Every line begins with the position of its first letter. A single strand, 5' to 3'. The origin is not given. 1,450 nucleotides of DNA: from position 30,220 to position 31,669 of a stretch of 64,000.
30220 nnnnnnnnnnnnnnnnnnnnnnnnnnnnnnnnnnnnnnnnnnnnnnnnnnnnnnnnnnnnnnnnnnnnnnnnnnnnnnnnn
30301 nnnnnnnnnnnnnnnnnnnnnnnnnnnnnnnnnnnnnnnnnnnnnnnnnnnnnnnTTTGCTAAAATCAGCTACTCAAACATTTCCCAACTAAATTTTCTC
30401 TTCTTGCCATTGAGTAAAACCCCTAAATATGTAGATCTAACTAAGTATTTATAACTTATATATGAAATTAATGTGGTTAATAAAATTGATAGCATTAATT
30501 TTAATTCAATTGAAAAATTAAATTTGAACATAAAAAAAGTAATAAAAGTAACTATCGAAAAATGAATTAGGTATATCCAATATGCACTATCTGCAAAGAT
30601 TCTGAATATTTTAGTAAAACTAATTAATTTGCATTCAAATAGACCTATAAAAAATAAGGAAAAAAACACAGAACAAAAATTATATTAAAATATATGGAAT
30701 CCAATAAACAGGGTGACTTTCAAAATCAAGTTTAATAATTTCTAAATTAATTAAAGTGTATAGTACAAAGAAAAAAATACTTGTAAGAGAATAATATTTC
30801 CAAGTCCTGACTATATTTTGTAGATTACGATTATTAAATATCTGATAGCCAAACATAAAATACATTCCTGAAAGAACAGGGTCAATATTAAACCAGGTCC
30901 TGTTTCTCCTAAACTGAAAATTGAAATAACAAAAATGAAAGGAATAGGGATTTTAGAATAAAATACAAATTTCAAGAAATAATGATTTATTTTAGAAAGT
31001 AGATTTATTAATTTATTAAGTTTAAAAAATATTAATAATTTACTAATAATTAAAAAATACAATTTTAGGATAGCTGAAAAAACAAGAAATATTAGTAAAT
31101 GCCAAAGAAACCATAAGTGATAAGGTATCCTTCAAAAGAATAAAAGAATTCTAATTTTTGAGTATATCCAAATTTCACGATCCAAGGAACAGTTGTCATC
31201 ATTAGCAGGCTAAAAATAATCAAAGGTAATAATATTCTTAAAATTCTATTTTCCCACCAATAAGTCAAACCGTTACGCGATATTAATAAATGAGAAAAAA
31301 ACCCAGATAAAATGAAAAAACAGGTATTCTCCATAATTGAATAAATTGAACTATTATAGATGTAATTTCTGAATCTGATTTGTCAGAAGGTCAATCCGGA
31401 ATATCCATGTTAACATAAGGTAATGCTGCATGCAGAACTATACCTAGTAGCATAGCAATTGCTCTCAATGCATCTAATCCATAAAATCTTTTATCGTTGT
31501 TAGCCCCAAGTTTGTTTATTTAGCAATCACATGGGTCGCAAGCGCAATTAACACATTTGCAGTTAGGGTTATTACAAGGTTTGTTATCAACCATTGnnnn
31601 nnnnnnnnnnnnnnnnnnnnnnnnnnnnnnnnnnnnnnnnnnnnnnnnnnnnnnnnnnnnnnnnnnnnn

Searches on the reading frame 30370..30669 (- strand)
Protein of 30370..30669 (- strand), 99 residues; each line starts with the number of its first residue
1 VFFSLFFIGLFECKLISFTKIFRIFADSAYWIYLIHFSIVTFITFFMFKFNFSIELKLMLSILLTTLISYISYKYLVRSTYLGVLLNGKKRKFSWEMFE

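Call 5: search_protein_families(library=pfam, proteins=[window:30370-30669:-], max_evalue=1)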
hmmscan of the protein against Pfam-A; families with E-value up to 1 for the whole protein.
window:30370-30669:- (99 aa): 1 family
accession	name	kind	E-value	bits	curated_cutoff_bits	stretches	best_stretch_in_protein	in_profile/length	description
PF01757.29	Acyl_transf_3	-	0.00048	19.7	31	1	2-72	253-324/326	Acyltransferase domain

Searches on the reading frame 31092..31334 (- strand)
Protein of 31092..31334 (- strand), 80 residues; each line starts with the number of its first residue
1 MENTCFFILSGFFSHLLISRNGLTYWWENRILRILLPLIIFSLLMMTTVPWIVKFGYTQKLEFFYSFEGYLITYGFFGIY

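Call 5: search_protein_families(library=pfam, proteins=[window:31092-31334:-], max_evalue=1)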
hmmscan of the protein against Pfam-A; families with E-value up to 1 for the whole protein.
window:31092-31334:- (80 aa): 1 family
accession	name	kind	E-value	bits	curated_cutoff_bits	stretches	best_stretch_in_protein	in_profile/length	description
PF01757.29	Acyl_transf_3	-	2.2e-07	30.7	31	1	5-78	50-123/326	Acyltransferase domain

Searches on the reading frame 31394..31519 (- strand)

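Call 5: search_protein_families(library=pfam, proteins=[window:31394-31519:-], max_evalue=1)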
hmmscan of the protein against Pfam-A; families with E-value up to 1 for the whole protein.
seq(42 aa): 1 family
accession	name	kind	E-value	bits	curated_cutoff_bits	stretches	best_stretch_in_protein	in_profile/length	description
PF01757.29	Acyl_transf_3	-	0.00049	19.7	31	1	13-37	2-26/326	Acyltransferase domain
